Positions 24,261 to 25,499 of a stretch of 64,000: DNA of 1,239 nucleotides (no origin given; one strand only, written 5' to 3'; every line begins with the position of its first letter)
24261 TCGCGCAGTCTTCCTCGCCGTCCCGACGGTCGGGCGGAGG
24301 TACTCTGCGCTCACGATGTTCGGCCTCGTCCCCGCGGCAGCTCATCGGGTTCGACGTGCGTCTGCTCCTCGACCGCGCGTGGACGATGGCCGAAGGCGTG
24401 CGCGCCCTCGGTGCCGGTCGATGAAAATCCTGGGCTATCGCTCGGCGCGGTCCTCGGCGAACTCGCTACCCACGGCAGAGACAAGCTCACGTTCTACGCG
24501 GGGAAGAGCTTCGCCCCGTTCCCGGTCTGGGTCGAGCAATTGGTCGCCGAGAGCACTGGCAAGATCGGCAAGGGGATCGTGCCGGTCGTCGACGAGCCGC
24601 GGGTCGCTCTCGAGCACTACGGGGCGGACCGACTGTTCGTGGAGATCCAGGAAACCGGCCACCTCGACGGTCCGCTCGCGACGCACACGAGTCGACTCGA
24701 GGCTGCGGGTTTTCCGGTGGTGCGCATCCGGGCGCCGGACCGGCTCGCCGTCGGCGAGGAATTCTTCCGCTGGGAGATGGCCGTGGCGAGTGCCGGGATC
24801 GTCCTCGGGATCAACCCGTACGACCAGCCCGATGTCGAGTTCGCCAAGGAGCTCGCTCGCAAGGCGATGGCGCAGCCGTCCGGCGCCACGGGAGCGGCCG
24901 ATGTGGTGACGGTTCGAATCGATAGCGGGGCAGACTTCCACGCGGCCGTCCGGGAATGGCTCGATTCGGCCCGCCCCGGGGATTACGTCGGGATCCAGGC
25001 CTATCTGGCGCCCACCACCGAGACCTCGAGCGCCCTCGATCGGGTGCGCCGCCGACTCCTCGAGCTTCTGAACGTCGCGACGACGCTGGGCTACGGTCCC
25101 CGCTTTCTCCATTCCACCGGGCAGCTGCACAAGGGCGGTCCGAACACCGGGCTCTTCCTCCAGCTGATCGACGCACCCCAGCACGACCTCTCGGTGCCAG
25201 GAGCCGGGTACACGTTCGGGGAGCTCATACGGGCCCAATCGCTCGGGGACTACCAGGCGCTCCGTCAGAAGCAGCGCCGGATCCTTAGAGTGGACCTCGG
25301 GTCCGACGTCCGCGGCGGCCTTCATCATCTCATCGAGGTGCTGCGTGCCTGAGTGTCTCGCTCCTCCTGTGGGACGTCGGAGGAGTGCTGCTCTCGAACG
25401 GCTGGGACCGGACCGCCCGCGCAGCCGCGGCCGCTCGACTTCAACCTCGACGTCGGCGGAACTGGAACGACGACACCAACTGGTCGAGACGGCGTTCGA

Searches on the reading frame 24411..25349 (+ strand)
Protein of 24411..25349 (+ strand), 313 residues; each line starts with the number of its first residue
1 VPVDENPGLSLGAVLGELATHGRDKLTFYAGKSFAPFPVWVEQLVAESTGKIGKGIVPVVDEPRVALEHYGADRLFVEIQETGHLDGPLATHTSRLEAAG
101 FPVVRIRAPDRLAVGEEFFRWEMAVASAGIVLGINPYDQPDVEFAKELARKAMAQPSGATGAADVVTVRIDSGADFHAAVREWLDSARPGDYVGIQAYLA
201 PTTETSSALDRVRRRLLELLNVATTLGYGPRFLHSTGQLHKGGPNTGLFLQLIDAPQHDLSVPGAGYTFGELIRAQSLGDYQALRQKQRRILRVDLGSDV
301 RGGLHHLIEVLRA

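Call 44: find_related_loci(query=window:24411-25349:+, collection=metagenome_contigs, flank=10000)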
Query window:24411-25349:+ (313 aa) in metagenome_contigs; peptide patterns used: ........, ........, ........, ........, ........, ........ (x = any residue, [..] = any of these).
265 stretches matched a pattern; 35 encode a relative of the query (tblastn E <= 1e-3); 35 distinct loci.
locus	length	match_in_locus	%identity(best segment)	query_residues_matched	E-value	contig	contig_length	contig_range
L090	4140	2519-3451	73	1-311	3e-156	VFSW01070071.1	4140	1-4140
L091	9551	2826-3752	73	1-309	6e-149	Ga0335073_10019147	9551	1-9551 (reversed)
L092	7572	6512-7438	70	1-309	1e-147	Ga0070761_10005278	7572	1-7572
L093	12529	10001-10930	71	1-311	1e-142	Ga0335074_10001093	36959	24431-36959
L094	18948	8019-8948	71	1-311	1e-142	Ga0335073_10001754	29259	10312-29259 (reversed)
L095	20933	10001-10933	68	1-311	2e-139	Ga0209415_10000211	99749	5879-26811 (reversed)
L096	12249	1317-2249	71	1-311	3e-139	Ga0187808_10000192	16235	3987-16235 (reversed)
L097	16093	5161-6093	71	1-311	3e-139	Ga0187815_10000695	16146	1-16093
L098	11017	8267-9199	71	1-311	2e-139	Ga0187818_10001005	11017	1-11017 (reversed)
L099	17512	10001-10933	67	1-311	1e-138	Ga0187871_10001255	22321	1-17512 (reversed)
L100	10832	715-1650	68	1-312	4e-138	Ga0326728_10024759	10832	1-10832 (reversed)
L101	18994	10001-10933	66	1-311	7e-136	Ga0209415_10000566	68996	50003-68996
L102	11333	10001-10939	67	1-313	3e-129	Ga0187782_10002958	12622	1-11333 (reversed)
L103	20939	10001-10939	74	1-313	4e-152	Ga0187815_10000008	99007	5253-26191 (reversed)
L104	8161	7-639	68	89-299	5e-87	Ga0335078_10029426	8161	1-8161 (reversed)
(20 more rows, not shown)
